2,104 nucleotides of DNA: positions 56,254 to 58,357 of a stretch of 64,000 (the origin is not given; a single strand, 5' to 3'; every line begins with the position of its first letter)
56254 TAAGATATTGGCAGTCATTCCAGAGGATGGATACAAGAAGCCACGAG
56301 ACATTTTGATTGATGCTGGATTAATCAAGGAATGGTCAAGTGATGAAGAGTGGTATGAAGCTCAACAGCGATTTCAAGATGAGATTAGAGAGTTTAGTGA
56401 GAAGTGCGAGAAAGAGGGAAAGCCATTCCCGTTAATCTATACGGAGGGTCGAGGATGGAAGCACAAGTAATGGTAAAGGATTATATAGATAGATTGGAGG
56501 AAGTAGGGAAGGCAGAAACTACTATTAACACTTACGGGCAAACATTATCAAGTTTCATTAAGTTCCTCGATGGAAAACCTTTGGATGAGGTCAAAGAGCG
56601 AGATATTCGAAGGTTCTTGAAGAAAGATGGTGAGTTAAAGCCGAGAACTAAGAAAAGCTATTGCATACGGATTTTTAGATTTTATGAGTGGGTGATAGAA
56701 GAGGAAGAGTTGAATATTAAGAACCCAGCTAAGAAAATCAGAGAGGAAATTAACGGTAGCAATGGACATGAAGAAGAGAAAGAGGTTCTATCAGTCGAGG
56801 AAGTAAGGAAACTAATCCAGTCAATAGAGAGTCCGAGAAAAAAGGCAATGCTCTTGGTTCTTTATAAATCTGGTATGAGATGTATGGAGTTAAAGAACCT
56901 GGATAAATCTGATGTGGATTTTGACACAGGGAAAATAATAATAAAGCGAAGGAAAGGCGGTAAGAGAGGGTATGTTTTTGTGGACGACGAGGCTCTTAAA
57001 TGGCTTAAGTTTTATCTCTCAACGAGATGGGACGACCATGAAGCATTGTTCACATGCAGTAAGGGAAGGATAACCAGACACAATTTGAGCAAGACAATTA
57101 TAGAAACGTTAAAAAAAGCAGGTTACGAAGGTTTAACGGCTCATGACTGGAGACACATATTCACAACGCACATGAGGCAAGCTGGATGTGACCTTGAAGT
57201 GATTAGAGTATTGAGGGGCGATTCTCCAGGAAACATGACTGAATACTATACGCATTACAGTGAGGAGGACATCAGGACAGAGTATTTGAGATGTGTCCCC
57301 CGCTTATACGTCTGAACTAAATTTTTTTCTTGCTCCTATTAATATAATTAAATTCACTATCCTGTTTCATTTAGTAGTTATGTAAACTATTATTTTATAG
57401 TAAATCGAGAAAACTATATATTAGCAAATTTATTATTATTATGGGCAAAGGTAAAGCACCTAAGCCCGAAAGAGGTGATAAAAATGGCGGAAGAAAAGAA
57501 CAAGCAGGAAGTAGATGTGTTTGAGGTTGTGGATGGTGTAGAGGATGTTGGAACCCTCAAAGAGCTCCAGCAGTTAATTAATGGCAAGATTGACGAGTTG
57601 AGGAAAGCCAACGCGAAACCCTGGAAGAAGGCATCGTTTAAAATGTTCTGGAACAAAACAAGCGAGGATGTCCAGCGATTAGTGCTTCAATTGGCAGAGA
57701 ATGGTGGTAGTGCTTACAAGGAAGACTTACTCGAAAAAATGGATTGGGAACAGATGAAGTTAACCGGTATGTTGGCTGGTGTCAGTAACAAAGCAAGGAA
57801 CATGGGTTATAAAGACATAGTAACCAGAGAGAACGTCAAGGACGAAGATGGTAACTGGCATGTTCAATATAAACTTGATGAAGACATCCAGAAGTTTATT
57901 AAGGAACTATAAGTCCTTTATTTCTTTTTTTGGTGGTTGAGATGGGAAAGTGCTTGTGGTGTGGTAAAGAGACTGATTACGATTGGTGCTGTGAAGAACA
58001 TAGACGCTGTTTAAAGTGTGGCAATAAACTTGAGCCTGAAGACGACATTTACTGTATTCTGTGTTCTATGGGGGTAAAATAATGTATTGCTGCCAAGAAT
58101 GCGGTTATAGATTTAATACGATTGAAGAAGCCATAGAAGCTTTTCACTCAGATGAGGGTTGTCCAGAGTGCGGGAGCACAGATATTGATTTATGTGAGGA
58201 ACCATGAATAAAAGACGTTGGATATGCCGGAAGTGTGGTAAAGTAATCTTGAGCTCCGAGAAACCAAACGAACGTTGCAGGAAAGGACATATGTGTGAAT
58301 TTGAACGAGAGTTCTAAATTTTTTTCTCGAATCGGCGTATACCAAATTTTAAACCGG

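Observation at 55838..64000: Lower-GC integrated plasmid- or virus-like element rich in zinc-ribbon mini-proteins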

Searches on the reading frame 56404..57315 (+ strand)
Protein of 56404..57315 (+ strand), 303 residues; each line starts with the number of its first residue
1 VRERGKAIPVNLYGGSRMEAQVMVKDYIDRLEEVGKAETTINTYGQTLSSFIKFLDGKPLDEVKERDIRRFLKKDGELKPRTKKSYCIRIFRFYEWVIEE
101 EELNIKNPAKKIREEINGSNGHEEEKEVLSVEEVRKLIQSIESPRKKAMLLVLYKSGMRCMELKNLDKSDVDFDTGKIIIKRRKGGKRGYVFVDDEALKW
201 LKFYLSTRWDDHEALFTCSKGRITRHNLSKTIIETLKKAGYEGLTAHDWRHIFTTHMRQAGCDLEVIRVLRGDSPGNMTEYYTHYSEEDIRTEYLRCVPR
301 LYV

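Call 11: search_protein_families(library=pfam, max_evalue=0.1, proteins=[window:56404-57315:+])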
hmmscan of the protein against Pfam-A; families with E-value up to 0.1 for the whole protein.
window:56404-57315:+ (303 aa): 7 families
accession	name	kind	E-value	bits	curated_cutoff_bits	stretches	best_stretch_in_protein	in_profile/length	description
PF00589.27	Phage_integrase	-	9.9e-30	104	27.1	1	128-287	2-170/172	Phage integrase family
PF13495.12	Phage_int_SAM_4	-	2.8e-10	40.9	27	1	28-73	6-51/85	Phage integrase, N-terminal SAM-like domain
PF02899.23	Phage_int_SAM_1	-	2.3e-07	31.4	22.3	1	25-100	2-82/83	Phage integrase, N-terminal SAM-like domain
PF16795.10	Phage_integr_3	-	0.0016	18.8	27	0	222-282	84-144/161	Archaeal phage integrase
PF13102.12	Phage_int_SAM_5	-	0.0072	17.1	22.3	1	24-107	6-92/98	Phage integrase SAM-like domain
PF13833.12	EF-hand_8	-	0.018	15.2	28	1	219-254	1-32/54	EF-hand domain pair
PF24150.1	C2_SHIP1-2_first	-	0.041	14.7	27.7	0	170-202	22-54/80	SHIP1/2 first C2 domain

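Call 12: search_protein_families(library=phrogs, max_evalue=0.1, proteins=[window:56404-57315:+])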
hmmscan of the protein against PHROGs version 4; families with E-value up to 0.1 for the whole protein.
window:56404-57315:+ (303 aa): 9 families
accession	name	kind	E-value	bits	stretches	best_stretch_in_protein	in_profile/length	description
phrog_1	-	integration and excision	4.5e-45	156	1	24-291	170-441/611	integrase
phrog_216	-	integration and excision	2.2e-33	116.6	1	93-294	25-233/301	integrase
phrog_5127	-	integration and excision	3e-10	41.1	1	29-301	129-349/355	integrase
phrog_5830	-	integration and excision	6.6e-09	36.4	1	66-202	48-187/318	integrase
phrog_7685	-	integration and excision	0.00031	21.4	1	191-289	131-227/240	integrase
phrog_35951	-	unknown function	0.0018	19.7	1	229-289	6-66/97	-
phrog_24775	-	unknown function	0.011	16.8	1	229-283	12-67/101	-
phrog_23271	-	unknown function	0.013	16.4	1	244-288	9-53/67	-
phrog_8733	-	unknown function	0.051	14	1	19-158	81-211/239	-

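Call 14: find_encoding_contigs(protein=window:56404-57315:+, flank=10000, max_places=10)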
Protein window:56404-57315:+ (303 aa): no gene with exactly this product is on record in the collection.

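Call 56: search_dna_similar(query=window:56404-57315:+, collection=phages, mode=protein, max_evalue=0.00001, max_rows=15)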
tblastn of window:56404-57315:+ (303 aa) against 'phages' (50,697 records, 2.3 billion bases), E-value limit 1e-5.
Records with a match: 41; places in all: 41; records where one place covers at least 80% of the query: 27.
Best place of each record, by identity: <60% 41.
By first word of the organism name: Bacteriophage 22; Salmonella 4; Listeria 3; Staphylococcus 2; Enterococcus 2; Acinetobacter 2; Brevibacillus 1; Terrisporobacter 1; Clostridium 1; Parageobacillus 1; and 2 more.
By host as written in the record: - 24; Homo sapiens 3; Listeria monocytogenes 3; Staphylococcus aureus 2; Enterococcus faecalis 2; Brevibacillus laterosporus 1; Terrisporobacter petrolearius ELB 1; Clostridium perfringens 1; and 4 more.
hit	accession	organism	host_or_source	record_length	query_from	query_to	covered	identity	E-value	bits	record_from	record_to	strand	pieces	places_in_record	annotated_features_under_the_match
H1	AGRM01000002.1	Salmonella enterica subsp. houtenae str. ATCC BAA-1581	Homo sapiens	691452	4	300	98%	27.9%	2e-14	79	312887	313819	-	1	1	tyrosine recombinase XerD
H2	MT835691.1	Bacteriophage sp.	human fecal samples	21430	33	300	88%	28.3%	9e-11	68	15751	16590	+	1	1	record has no annotation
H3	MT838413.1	Bacteriophage sp.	human fecal samples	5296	39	300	86%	28.9%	1e-10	68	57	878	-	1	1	record has no annotation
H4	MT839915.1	Bacteriophage sp.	human fecal samples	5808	35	294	86%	28.8%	8e-7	56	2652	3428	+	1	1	record has no annotation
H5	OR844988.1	Staphylococcus phage SA 1306 Kay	Staphylococcus aureus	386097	37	300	87%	27.6%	1e-10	68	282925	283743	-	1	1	record has no annotation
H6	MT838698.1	Bacteriophage sp.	human fecal samples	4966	30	300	89%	26.7%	2e-8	61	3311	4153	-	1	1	record has no annotation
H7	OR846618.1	Enterococcus phage Efs 1-1-1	Enterococcus faecalis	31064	15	300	94%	25.2%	3e-11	70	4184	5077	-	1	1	record has no annotation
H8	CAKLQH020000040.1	Acinetobacter phage MD-2021a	not known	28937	35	300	88%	26.9%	7e-14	78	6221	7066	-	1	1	xerC_1: tyrosine recombinase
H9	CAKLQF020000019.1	Acinetobacter phage MD-2021a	not known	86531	35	300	88%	26.9%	8e-14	78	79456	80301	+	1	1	xerC_1: tyrosine recombinase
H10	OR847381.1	Listeria phage LM 4-11-1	Listeria monocytogenes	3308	24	300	91%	25.8%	5e-12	72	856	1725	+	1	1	record has no annotation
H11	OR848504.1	Listeria phage LM 4-14-1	Listeria monocytogenes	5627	24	300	91%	25.8%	5e-12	72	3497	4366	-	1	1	record has no annotation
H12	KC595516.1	Brevibacillus phage Emery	Brevibacillus laterosporus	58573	23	291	89%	26.5%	3e-14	79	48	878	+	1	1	integrase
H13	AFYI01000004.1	Salmonella enterica subsp. enterica serovar Infantis str. ...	Homo sapiens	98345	37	300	87%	26.7%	2e-11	70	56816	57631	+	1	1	tyrosine recombinase XerC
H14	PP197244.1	Terrisporobacter phage TPELB_ph1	Terrisporobacter petrolearius ELB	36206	35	294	86%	26.4%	2e-11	70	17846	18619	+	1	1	integrase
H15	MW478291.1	Clostridium phage phiCp-D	Clostridium perfringens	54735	35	298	87%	25.9%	1e-8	62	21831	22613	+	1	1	integrase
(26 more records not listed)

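Call 57: search_dna_similar(query=window:56404-57315:+, collection=plasmids, mode=protein, max_evalue=0.00001, max_rows=15)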
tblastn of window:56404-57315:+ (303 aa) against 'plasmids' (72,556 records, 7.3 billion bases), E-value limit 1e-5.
Records with a match: 297; places in all: 393; records where one place covers at least 80% of the query: 162.
Best place of each record, by identity: <60% 297.
By first word of the organism name: Acinetobacter 55; Clostridium 21; Bradyrhizobium 21; Rhizobium 20; Bacillus 16; Ralstonia 12; Klebsiella 8; Leptospira 8; Paenibacillus 6; Staphylococcus 6; and 67 more.
By predicted mobility (MOB-suite, as given by PLSDB): non-mobilizable 176; mobilizable 72; conjugative 49.
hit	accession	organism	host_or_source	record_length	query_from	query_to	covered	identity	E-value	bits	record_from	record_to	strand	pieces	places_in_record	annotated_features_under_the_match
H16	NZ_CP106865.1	Lysinibacillus capsici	water,water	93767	23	294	90%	30.7%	2e-15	84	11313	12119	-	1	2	tyrosine-type recombinase/integrase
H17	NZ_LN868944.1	Salmonella enterica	Homo sapiens,feces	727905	4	300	98%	27.9%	2e-13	78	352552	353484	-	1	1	xerD: site-specific tyrosine recombinase XerD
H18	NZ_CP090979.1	Paenibacillus hexagrammi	Hexagrammos agrammus,Cultured bacteria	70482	19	289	89%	29.6%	4e-12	74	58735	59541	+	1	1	tyrosine-type recombinase/integrase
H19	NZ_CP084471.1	Natrinema salinisoli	cell culture,saline soil sediment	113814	24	301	92%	28.1%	5e-18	92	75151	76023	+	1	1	tyrosine-type recombinase/integrase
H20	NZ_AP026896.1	Aeromonas caviae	Microbe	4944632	16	300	94%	27.4%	1e-12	76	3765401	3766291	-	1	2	none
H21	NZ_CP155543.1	Staphylococcus haemolyticus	Homo sapiens,Burn wound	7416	5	287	93%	27.6%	2e-9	66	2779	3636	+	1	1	tyrosine-type recombinase/integrase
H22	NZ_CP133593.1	Methanolobus sediminis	-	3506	36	301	88%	28.9%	3e-10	68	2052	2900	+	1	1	tyrosine-type recombinase/integrase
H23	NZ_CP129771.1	Klebsiella pneumoniae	Homo sapiens,whole organism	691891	22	300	92%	27.5%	2e-11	72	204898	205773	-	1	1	xerD: site-specific tyrosine recombinase XerD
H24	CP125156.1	Klebsiella pneumoniae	-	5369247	22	300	92%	27.5%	2e-11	72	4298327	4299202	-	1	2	xerD: site-specific tyrosine recombinase XerD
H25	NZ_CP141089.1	Escherichia coli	Homo sapiens,Infected Human Urine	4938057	24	300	91%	27.5%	2e-12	75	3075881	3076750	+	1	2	none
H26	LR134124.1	Klebsiella aerogenes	not available: to be reported later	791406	24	300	91%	27.4%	7e-11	70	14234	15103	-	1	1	xerD: Tyrosine recombinase XerD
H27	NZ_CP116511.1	Enterococcus gallinarum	Bos taurus,whole organism,fecal sample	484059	14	300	95%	26.4%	2e-11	72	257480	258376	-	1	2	xerD: site-specific tyrosine recombinase XerD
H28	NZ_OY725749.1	Parabacteroides distasonis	-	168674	25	300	91%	27.3%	2e-9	66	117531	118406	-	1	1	xerD: site-specific tyrosine recombinase XerD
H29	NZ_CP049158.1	Caballeronia sp. SBC1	whole organism,soil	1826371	24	291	88%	28.1%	2e-14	81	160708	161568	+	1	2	none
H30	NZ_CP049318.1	Caballeronia sp. SBC2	whole organism,soil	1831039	24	291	88%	28.1%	2e-14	81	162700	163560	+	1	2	none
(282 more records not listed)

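Call 70: find_related_loci(query=window:56404-57315:+, collection=viral_contigs, flank=10000)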
Query window:56404-57315:+ (303 aa) in viral_contigs; peptide patterns used: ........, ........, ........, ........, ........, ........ (x = any residue, [..] = any of these).
6 stretches matched a pattern, but none encodes a relative of the query by tblastn (E <= 1e-3).

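Call 72: find_related_loci(query=window:56404-57315:+, collection=metagenome_contigs, flank=10000)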
Query window:56404-57315:+ (303 aa) in metagenome_contigs; peptide patterns used: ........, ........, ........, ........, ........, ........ (x = any residue, [..] = any of these).
88 stretches matched a pattern; 26 encode a relative of the query (tblastn E <= 1e-3); 26 distinct loci.
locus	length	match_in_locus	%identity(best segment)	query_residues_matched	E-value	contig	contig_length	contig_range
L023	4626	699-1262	30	129-296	1e-14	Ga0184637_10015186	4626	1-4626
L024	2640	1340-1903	30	129-296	1e-14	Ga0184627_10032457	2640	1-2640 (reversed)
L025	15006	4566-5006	29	123-294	1e-14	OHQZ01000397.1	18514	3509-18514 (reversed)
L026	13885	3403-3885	30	129-286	6e-14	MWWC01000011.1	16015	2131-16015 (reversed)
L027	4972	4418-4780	28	149-294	8e-11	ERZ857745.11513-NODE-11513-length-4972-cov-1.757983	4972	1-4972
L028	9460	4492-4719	34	219-294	6e-8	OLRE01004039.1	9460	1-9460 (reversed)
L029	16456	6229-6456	34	219-294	6e-8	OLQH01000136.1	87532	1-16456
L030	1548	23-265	32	214-294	3e-8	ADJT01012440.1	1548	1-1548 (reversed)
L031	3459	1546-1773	34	219-294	5e-8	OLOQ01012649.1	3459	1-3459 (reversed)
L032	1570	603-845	32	214-294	4e-8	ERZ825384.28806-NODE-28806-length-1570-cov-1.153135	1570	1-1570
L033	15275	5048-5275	34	219-294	6e-8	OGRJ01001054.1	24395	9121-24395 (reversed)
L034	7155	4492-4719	34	219-294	6e-8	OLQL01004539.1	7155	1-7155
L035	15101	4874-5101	34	219-294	5e-8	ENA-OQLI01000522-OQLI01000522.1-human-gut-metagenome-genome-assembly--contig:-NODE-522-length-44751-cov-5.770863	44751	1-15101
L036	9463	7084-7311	34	219-294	6e-8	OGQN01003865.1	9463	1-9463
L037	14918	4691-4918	34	219-294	6e-8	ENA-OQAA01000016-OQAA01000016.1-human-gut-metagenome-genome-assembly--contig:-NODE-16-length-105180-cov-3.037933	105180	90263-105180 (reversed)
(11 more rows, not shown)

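Call 73: search_protein_families(library=ncbifam, max_evalue=0.01, proteins=[window:56404-57315:+])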
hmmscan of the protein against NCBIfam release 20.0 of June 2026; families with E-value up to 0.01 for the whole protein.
window:56404-57315:+ (303 aa): 11 families
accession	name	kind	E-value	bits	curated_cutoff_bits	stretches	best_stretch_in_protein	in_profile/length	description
NF040815.2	recomb_XerA_Arch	equivalog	1.3e-56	192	220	1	26-294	2-263/263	site-specific tyrosine recombinase/integron integrase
TIGR02225.1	recomb_XerD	equivalog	9.8e-40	136.7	329.6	1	26-300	2-289/290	site-specific tyrosine recombinase XerD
TIGR02224.1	recomb_XerC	equivalog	2.9e-35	122.1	335.15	1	26-300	2-292/295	tyrosine recombinase XerC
NF001399.0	PRK00283.1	subfamily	4.5e-35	121.3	279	1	19-300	4-298/300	tyrosine recombinase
NF002331.0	PRK01287.1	subfamily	3e-26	92.3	371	1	23-288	29-315/365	site-specific tyrosine recombinase XerC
TIGR02249.1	integrase_gron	subfamily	7.8e-25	87.9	265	2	29-207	7-179/315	integron integrase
NF003462.0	PRK05084.1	equivalog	6.1e-18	64.7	267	1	143-291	194-350/360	tyrosine recombinase XerS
NF011946.0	PRK15417.1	equivalog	2.2e-08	33.7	435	1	128-192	116-179/337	integron integrase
NF007371.0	PRK09871.1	subfamily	3.8e-07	29.8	222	1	133-273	11-162/198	tyrosine-type DNA invertase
NF007370.0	PRK09870.1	subfamily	6.4e-06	25.9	221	1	125-283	9-177/200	tyrosine-type DNA invertase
NF002685.0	PRK02436.1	equivalog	3.2e-05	23.9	178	1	39-268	17-230/245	site-specific tyrosine recombinase XerD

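Call 75: find_homologous_proteins(query=window:56404-57315:+, max_evalue=1e-10)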
Query window:56404-57315:+ (303 aa): 5 proteins with E <= 1e-10 among 1053 candidates.
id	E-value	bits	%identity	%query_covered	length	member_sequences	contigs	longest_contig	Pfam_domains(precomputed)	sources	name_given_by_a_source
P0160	2.5e-189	646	100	94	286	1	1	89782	PF13495.13,PF00589.28,PF02899.24,PF22823.3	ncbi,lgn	-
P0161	2.2e-158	544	84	94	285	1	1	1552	PF13495.13,PF00589.28,PF02899.24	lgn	-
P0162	1.2e-143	496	77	94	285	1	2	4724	PF13495.13,PF00589.28,PF02899.24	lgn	-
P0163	2.7e-75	271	47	93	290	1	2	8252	PF13495.13,PF00589.28,PF02899.24,PF22823.3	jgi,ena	-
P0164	1.4e-16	79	29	88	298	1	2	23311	PF13495.13,PF00589.28,PF02899.24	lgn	-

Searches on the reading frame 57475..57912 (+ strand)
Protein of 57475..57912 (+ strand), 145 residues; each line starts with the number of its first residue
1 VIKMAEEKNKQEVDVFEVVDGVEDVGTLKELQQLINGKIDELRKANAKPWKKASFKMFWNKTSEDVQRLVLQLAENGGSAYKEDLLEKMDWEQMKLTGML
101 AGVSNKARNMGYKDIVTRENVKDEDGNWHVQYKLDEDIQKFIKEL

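Call 11: search_protein_families(library=pfam, max_evalue=0.1, proteins=[window:57475-57912:+])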
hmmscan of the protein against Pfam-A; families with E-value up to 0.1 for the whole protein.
window:57475-57912:+ (145 aa): 2 families
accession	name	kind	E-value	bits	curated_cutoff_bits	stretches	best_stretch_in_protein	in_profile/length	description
PF24034.1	DUF7343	-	0.019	15.2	27.6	1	65-102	4-41/62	Domain of unknown function (DUF7343)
PF17376.7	DUF5398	-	0.088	13.7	28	1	6-56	6-58/80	Family of unknown function (DUF5398)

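Call 12: search_protein_families(library=phrogs, max_evalue=0.1, proteins=[window:57475-57912:+])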
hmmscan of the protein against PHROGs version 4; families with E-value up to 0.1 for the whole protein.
window:57475-57912:+ (145 aa): 2 families
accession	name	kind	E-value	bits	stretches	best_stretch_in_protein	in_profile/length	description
phrog_13137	-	tail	0.0023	17.5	1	20-107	214-297/541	tail length tape measure protein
phrog_37872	-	unknown function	0.042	14.7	0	4-52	1-53/165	-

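Call 73: search_protein_families(library=ncbifam, max_evalue=0.01, proteins=[window:57475-57912:+])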
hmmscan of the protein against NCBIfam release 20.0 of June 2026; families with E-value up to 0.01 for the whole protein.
window:57475-57912:+ (145 aa): 0 families

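Call 74: search_protein_families(library=padloc, max_evalue=0.01, proteins=[window:57475-57912:+])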
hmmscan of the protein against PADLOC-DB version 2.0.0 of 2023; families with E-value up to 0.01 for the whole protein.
window:57475-57912:+ (145 aa): 1 family
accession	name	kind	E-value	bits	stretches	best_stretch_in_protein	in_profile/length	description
PDLC04246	PDC-M01B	-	0.0084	13.8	0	27-60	231-264/280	-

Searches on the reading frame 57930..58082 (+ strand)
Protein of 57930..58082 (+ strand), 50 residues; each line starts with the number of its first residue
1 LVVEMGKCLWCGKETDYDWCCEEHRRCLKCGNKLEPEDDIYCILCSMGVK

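Call 68: search_protein_families(library=pfam, max_evalue=0.1, proteins=[window:57930-58082:+])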
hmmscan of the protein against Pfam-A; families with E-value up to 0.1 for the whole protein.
window:57930-58082:+ (50 aa): 1 family
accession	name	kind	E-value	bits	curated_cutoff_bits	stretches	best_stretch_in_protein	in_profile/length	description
PF13240.11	Zn_Ribbon_1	-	0.0032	17.7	25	1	27-45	2-19/23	zinc-ribbon domain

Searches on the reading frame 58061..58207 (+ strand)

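Call 68: search_protein_families(library=pfam, max_evalue=0.1, proteins=[window:58061-58207:+])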
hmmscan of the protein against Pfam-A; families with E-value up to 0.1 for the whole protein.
window:58061-58207:+ (48 aa): 9 families
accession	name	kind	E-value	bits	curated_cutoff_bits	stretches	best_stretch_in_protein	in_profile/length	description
PF09723.15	Zn_ribbon_8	-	3.8e-05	24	34.4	1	9-41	6-36/41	Zinc ribbon domain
PF25208.1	DUF7838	-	0.00017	21.8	28.5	1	4-27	29-52/55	Domain of unknown function (DUF7838)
PF01155.25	HypA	-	0.0043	17.5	28.9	1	7-44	69-99/112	Hydrogenase/urease nickel incorporation, metallochaperone, hypA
PF13465.12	zf-H2C2_2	-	0.017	15.9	40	1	7-20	14-26/26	Zinc-finger double domain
PF01096.23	Zn_ribbon_TFIIS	-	0.024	14.9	21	0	7-18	27-38/39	Transcription factor S-II (TFIIS)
PF23451.1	Zn_ribbon_PaaD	-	0.025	14.7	27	0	33-43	16-26/53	PaaD zinc beta ribbon domain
PF23458.2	DUF7130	-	0.028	14.8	35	1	5-44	50-83/89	Domain of unknown function (DUF7130)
PF08792.16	A2L_zn_ribbon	-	0.033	14.3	22.9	0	29-40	19-30/33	A2L zinc ribbon domain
PF13912.12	zf-C2H2_6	-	0.083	13.4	25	1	9-21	2-14/27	C2H2-type zinc finger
